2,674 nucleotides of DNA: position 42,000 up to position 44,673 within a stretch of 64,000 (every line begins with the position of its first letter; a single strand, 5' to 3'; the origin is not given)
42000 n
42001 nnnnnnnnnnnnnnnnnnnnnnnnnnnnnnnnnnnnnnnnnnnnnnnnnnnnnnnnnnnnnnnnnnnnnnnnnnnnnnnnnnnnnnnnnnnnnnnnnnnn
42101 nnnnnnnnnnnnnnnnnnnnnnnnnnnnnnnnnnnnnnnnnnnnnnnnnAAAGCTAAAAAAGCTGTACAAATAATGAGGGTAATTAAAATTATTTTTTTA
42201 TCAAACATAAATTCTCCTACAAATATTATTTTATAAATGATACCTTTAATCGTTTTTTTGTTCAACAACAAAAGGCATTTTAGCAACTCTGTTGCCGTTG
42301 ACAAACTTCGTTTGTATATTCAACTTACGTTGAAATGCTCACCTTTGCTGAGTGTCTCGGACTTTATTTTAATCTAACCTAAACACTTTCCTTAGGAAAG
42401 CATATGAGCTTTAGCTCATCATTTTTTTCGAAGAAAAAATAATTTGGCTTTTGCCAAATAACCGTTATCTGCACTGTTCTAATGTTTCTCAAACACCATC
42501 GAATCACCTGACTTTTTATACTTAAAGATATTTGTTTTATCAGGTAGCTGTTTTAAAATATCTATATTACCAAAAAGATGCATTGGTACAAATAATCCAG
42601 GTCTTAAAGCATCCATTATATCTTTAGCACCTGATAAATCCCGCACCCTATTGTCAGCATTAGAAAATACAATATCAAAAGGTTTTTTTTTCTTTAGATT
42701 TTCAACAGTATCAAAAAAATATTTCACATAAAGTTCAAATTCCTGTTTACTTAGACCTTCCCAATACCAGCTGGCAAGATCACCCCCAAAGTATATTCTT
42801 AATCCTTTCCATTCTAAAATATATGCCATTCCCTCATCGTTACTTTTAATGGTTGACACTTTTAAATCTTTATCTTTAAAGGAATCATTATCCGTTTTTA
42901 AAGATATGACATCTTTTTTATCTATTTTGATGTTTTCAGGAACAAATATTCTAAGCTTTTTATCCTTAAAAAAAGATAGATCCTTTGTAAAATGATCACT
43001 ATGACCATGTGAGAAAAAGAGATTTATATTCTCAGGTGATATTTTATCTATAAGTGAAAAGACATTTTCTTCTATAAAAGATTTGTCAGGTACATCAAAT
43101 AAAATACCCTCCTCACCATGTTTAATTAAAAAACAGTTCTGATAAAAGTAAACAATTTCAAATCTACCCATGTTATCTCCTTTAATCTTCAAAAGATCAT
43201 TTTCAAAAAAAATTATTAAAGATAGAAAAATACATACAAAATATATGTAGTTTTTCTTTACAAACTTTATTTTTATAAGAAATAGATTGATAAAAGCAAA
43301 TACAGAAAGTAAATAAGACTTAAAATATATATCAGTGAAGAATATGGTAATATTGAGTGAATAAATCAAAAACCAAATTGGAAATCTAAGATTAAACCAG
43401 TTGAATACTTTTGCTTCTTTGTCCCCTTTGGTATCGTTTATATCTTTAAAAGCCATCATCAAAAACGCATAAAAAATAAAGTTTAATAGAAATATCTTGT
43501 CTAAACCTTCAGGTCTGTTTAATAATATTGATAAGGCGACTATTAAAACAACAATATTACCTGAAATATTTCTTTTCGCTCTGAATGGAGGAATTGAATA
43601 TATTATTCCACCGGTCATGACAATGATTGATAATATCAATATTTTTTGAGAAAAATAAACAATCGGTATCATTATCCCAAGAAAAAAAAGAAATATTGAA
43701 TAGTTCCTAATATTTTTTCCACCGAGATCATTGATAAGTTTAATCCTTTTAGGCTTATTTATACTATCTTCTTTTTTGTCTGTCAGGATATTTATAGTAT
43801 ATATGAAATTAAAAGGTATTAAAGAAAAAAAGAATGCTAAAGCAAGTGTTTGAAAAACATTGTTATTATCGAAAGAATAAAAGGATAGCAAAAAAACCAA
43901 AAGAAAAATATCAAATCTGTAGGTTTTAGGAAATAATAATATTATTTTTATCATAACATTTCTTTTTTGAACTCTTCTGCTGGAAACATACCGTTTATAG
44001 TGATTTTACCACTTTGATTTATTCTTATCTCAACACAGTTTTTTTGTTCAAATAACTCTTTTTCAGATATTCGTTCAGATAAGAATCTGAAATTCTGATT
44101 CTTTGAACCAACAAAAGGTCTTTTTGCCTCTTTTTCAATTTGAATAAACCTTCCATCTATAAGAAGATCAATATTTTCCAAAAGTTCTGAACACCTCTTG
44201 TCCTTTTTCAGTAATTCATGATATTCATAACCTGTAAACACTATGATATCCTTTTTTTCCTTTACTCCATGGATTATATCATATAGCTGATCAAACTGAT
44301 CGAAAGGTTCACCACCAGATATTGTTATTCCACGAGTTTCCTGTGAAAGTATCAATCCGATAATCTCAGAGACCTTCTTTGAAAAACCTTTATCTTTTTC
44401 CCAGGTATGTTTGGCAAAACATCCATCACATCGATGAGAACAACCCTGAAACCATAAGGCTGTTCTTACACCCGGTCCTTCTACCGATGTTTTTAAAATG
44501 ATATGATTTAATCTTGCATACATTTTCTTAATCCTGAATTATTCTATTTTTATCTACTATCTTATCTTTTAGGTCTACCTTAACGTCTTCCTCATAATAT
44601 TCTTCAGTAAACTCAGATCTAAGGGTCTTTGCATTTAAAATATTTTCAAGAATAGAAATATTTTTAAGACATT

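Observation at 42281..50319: Family of roughly 200 nt multi-hairpin intergenic elements with compensatory stem changes and an invariant GNRA-loop hairpin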

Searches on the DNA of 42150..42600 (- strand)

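Call 12: search_dna_similar(query=window:42270-42490:-, collection=phages, mode=distant, max_rows=30, max_evalue=0.01)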
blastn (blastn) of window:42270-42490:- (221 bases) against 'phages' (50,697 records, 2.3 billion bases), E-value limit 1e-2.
No match.

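Call 54: search_rna_families(source=window, start=42150, end=42600, threshold=evalue, max_evalue=10)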
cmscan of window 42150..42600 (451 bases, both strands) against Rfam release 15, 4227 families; matches with E-value up to 10: 3.
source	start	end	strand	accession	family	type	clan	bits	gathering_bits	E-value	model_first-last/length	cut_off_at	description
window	42248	42305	-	RF01691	Bacillus-plasmid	Gene; sRNA;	-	17.5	31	0.35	1-61/61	no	Bacillus-plasmid RNA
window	42390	42434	-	RF01191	SNORD121A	Gene; snRNA; snoRNA; CD-box;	-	17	44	2.7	1-82/82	no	Small nucleolar RNA SNORD121A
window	42255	42334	-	RF00114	S15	Cis-reg; leader;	CL00121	11.5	39.5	4.5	7-84/117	no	Ribosomal S15 leader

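Call 57: build_rna_model(alignment_id=A2, structure=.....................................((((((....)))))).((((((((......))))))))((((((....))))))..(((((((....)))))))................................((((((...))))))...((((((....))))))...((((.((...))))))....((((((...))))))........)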
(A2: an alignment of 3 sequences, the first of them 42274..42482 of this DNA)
Model R1 built from alignment A2 (3 sequences, 224 columns); structure: as given.
model positions 211; base pairs 51; branch points 7; effective number of sequences 1.29; information 0.59 bits per position. Calibrated on 0.2 Mb of random sequence (short: E-values are rough).
structure used (alignment columns):
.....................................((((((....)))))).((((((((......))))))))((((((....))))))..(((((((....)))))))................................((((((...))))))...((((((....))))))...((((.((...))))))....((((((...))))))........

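Call 58: search_with_rna_model(model_id=R1, source=window, filters=off, max_evalue=10)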
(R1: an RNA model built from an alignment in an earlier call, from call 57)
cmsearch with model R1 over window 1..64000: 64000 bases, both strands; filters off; matches with E-value up to 10: 73.
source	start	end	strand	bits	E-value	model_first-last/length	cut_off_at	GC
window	42274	42484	-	247.3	4.8e-67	1-211/211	no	0.36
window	50117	50326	+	241.7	1.7e-65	1-211/211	no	0.36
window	46502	46701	-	186.2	4.2e-50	1-211/211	no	0.31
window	42230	42448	+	49.6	2.9e-12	1-211/211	no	0.32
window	50137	50344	-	37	9e-09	1-211/211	no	0.34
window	46489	46662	+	36.7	1.1e-08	1-211/211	no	0.32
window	5439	5544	-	14.9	0.012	1-211/211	no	0.31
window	35493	35621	-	14.3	0.017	1-211/211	no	0.31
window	9349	9474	-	11.7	0.091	1-211/211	no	0.31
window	27943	27981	+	11.3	0.12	27-65/211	no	0.23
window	5105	5229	-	10.9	0.16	1-211/211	no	0.29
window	26063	26212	+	10.7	0.17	1-211/211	no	0.33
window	50677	50807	+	10.4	0.22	1-211/211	no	0.34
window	24787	24901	-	9.8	0.3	1-211/211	no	0.33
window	10962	11000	-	9.5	0.38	27-65/211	no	0.21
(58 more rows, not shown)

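Call 59: search_with_rna_model(model_id=R1, sources=[L047, L048, L060, L061, L062, L063, L064, L065, L066, L067, L068, L069, L070, L071, L072, L073, L074, L075, L076, L077, L078, L079, L080, L081, L082, L083, L084, L085, L086, L087, L088, L089, L090, L091, L092, L093, L094, L095, L096, L097, L098, L099, L100, L101, L102, L103, L104, L105, L106, L107, L108, L109, L110, L111, L112, L113], max_evalue=1)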
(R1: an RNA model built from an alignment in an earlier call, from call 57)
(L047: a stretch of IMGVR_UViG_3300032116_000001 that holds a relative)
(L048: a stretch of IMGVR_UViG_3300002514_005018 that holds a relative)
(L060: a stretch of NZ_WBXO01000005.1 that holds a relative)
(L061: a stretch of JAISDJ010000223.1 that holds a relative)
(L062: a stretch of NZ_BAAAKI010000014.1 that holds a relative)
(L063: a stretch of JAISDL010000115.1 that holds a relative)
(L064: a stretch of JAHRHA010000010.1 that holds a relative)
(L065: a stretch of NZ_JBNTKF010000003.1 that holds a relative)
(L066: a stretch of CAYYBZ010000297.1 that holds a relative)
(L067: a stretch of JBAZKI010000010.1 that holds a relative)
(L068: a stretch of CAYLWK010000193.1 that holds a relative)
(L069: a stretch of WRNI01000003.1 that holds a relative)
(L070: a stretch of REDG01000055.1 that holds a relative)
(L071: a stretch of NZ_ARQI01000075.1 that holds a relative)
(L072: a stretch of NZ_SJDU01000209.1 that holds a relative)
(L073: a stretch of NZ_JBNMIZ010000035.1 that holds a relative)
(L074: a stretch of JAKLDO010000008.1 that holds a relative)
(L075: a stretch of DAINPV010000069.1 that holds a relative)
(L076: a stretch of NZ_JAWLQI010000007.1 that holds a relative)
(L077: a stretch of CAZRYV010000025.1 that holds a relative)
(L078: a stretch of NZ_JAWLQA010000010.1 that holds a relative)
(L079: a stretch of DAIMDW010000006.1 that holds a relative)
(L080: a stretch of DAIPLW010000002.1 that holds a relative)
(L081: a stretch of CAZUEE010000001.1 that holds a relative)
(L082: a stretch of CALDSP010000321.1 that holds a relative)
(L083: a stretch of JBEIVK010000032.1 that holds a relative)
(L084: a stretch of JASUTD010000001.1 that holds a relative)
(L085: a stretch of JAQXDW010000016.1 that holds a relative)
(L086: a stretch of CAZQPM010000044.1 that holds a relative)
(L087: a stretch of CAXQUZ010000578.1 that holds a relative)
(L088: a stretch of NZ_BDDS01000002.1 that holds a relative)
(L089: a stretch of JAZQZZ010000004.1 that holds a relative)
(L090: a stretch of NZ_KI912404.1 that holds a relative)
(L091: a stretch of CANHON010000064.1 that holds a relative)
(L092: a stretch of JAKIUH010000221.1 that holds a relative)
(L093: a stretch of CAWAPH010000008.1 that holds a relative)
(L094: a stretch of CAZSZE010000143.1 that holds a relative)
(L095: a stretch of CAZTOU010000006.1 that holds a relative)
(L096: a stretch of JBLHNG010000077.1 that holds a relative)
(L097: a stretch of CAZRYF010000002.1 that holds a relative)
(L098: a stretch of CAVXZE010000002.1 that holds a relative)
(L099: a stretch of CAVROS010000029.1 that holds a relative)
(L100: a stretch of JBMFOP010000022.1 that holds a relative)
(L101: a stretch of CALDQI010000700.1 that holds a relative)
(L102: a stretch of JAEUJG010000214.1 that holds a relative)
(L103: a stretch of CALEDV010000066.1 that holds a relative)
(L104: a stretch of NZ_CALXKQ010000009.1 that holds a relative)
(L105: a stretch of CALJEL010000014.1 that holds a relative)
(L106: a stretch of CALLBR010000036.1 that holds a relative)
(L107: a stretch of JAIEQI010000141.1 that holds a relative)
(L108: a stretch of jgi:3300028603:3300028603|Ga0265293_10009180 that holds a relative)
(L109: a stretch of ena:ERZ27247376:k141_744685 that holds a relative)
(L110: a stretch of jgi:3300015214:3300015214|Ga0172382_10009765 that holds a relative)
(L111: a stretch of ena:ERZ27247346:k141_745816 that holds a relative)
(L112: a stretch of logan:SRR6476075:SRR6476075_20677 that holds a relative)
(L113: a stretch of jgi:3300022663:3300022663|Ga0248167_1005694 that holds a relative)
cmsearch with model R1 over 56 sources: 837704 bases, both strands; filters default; matches with E-value up to 1: 1.
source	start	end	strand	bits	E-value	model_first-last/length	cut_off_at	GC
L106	576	694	-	21.1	0.0031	1-211/211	no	0.3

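Call 60: search_with_rna_model(model_id=R1, source=L106, filters=off, max_evalue=1, show_alignments=2)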
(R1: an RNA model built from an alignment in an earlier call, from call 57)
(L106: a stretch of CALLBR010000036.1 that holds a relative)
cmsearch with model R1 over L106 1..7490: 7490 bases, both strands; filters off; matches with E-value up to 1: 6.
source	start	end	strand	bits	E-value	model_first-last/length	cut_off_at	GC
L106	576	694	-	21.1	2.8e-05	1-211/211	no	0.3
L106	7243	7323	-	5.8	0.46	1-211/211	no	0.3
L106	558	660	+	5.7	0.49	1-211/211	no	0.27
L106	119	132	-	5.6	0.55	152-165/211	no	0.36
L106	5418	5455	-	4.9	0.82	1-211/211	no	0.21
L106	180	288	-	4.9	0.86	1-211/211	no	0.28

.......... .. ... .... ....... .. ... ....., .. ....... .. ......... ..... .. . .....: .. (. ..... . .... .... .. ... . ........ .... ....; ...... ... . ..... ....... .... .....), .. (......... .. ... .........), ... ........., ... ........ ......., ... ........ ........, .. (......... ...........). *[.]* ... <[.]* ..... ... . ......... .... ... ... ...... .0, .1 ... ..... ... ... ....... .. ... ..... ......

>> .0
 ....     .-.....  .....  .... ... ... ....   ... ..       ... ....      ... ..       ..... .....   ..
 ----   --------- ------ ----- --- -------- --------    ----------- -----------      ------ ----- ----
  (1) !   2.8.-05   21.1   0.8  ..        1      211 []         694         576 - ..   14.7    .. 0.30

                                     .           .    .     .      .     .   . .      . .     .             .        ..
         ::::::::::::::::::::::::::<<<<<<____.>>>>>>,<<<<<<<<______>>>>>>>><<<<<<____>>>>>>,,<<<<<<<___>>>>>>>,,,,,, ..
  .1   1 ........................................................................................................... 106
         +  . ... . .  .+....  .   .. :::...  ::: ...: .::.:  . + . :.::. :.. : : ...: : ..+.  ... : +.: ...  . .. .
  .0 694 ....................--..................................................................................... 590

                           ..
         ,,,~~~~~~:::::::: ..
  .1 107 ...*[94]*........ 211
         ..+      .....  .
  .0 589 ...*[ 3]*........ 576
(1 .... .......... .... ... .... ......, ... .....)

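Call 63: search_with_rna_model(model_id=R1, sources=[L114, L115], max_evalue=1)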
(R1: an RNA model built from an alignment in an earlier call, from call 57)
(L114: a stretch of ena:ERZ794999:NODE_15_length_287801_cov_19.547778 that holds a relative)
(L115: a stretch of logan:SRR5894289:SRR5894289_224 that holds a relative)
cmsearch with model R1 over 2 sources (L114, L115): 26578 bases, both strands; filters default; matches with E-value up to 1: 1.
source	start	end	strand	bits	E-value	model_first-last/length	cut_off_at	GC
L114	335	375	-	7.9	0.44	27-65/211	no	0.2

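Call 88: search_with_rna_model(model_id=R1, sources=[L121, L119, L120, L116, L117, L118], max_evalue=1)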
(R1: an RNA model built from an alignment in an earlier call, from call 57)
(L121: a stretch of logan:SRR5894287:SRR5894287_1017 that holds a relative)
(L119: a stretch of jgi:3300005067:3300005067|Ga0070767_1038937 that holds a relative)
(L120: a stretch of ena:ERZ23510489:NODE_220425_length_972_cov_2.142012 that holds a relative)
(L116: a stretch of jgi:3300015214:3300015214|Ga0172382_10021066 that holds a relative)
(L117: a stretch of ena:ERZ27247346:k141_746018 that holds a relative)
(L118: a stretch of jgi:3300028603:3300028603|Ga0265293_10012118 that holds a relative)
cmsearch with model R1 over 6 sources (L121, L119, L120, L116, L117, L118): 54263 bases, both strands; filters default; matches with E-value up to 1: 2.
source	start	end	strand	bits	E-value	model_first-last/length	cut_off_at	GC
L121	2236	2361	+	11.7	0.082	1-211/211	no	0.32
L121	710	748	+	9.5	0.32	27-65/211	no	0.21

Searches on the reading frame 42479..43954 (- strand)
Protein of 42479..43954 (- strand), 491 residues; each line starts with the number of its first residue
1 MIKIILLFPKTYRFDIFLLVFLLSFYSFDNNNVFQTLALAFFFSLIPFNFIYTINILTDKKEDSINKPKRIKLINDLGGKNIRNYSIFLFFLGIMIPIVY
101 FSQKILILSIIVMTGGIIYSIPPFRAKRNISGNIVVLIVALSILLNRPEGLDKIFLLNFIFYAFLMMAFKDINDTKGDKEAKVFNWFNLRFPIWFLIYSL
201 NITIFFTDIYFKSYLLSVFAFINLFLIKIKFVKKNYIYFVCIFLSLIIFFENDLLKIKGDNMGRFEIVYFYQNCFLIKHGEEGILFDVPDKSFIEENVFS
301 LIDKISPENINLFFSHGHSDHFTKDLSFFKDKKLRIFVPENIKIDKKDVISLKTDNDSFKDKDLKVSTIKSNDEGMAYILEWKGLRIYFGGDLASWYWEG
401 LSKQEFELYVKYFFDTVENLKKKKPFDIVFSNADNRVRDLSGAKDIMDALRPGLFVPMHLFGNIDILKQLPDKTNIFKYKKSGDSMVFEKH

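Call 9: search_protein_families(library=pfam, proteins=[window:42479-43954:-], max_evalue=0.01)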
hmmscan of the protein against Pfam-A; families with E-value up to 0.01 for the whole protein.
window:42479-43954:- (491 aa): 1 family
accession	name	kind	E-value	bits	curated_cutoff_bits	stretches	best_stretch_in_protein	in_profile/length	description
PF13483.12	Lactamase_B_3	-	1.1e-08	35.6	24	1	266-395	1-113/160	Beta-lactamase superfamily domain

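Call 10: search_protein_families(library=phrogs, proteins=[window:42479-43954:-], max_evalue=0.001)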
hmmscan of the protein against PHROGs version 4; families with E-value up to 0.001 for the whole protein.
window:42479-43954:- (491 aa): 1 family
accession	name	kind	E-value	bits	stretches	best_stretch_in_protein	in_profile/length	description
phrog_392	-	other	7.2e-05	23.4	1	302-399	42-156/348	metal-dependent hydrolase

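Call 64: search_protein_families(library=padloc, proteins=[window:42479-43954:-], max_evalue=0.001)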
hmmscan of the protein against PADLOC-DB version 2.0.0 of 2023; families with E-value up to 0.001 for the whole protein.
window:42479-43954:- (491 aa): 0 families

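Call 65: search_protein_families(library=ncbifam, proteins=[window:42479-43954:-], max_evalue=0.001)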
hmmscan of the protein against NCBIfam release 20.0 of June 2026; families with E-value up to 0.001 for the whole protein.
window:42479-43954:- (491 aa): 4 families
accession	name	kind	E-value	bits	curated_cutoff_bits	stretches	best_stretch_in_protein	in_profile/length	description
TIGR01476.1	chlor_syn_BchG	subfamily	4.2e-06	26.4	212.3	1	50-136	53-140/283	(bacterio)chlorophyll synthase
NF005742.0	PRK07566.1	equivalog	1.8e-05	24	313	1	53-138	84-169/315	chlorophyll synthase ChlG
NF041257.1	GntH_guanitoxin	equivalog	2.7e-05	23.2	333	0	371-468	174-273/374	guanitoxin biosynthesis MBL fold metallo-hydrolase GntH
NF009525.0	PRK12887.1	equivalog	0.00032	20.2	226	0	27-233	46-260/310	homogentisate phytyltransferase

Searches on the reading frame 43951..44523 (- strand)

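Call 9: search_protein_families(library=pfam, proteins=[window:43951-44523:-], max_evalue=0.01)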
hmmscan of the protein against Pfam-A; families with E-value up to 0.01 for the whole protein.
window:43951-44523:- (190 aa): 2 families
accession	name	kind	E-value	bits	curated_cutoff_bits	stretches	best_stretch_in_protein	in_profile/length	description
PF13353.11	Fer4_12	-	2e-35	122.5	22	1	14-144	1-135/137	4Fe-4S single cluster domain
PF04055.27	Radical_SAM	-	1.4e-07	32.3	29.5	1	25-100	4-87/166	Radical SAM superfamily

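Call 10: search_protein_families(library=phrogs, proteins=[window:43951-44523:-], max_evalue=0.001)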
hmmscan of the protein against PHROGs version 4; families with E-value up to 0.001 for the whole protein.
window:43951-44523:- (190 aa): 3 families
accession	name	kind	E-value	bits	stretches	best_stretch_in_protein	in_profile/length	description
phrog_626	-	DNA, RNA and nucleotide metabolism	1.3e-37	129.9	1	7-155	5-160/164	anaerobic ribonucleotide reductase small subunit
phrog_2076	-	moron, auxiliary metabolic gene and host takeover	6.7e-08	33.3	1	15-88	29-110/247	QueE-like radical SAM domain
phrog_20267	-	DNA, RNA and nucleotide metabolism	0.00028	21.6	1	96-145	2-45/61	anaerobic ribonucleoside reductase small subunit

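Call 64: search_protein_families(library=padloc, proteins=[window:43951-44523:-], max_evalue=0.001)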
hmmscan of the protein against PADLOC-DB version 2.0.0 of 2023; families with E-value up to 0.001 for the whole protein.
window:43951-44523:- (190 aa): 2 families
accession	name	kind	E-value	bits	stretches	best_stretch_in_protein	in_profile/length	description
PDLC02903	pVip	-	3.8e-05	21.3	1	26-90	8-68/257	Viperins not associated with kinases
PDLC02904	pVip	-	4.6e-05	21.1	1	26-169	11-153/262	Viperins associated with kinases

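Call 65: search_protein_families(library=ncbifam, proteins=[window:43951-44523:-], max_evalue=0.001)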
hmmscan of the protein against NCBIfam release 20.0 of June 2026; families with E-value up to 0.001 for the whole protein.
window:43951-44523:- (190 aa): 19 families
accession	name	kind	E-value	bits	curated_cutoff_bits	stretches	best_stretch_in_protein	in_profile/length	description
TIGR02491.1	NrdG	equivalog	2.7e-36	124.8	126.1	1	6-145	3-150/154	anaerobic ribonucleoside-triphosphate reductase activating protein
NF008335.0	PRK11121.1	equivalog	6.6e-24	84.4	199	1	14-147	12-152/154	anaerobic ribonucleoside-triphosphate reductase-activating protein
TIGR02493.1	PFLA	equivalog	3.7e-17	62.5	231.75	1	12-145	9-145/235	pyruvate formate-lyase-activating protein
NF008356.0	PRK11145.1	equivalog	1.6e-13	50.6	375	1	11-146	13-151/246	pyruvate formate lyase 1-activating protein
TIGR04041.1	activase_YjjW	hypoth_equivalog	3.1e-12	46.5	250.2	1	3-43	2-42/276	YjjW family glycine radical enzyme activase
TIGR02494.1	PFLE_PFLC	subfamily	3.7e-11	42.8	174.35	2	63-152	124-208/293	glycyl-radical enzyme activating protein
TIGR02826.1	RNR_activ_nrdG3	equivalog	6.1e-10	39.1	151.7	1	21-147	18-137/148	anaerobic ribonucleoside-triphosphate reductase activating protein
NF048008.1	SfplDhtActHpfHKleb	equivalog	1.8e-08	34.1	500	1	12-43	9-40/308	(2S)-3-sulfopropanediol dehydratase activating enzyme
NF033717.2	HPDL_rSAM_activ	equivalog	2.5e-08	33.6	420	0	14-45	15-46/311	4-hydroxyphenylacetate decarboxylase activase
NF043069.1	T4HPD_activ_SAM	equivalog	2.8e-08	33.5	425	1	61-147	122-203/299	trans-4-hydroxy-L-proline dehydratase activase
TIGR04395.1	cutC_activ_rSAM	equivalog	9.8e-08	31.6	360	0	14-43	16-45/309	choline TMA-lyase-activating enzyme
NF048010.1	SfplDhtActHpsHDes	equivalog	2.9e-07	29.6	430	0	14-37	16-40/298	(2S)-3-sulfopropanediol dehydratase activating enzyme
TIGR02495.1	NrdG2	equivalog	1.1e-06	28.2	131.15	1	21-90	19-89/193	anaerobic ribonucleoside-triphosphate reductase activating protein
NF033719.1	ind_deCO2_activ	equivalog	5.5e-06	25.9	425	0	15-36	13-34/302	indoleacetate decarboxylase activase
TIGR04003.1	rSAM_BssD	equivalog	8.5e-06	25.1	496.45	0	15-44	13-42/314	[benzylsuccinate synthase]-activating enzyme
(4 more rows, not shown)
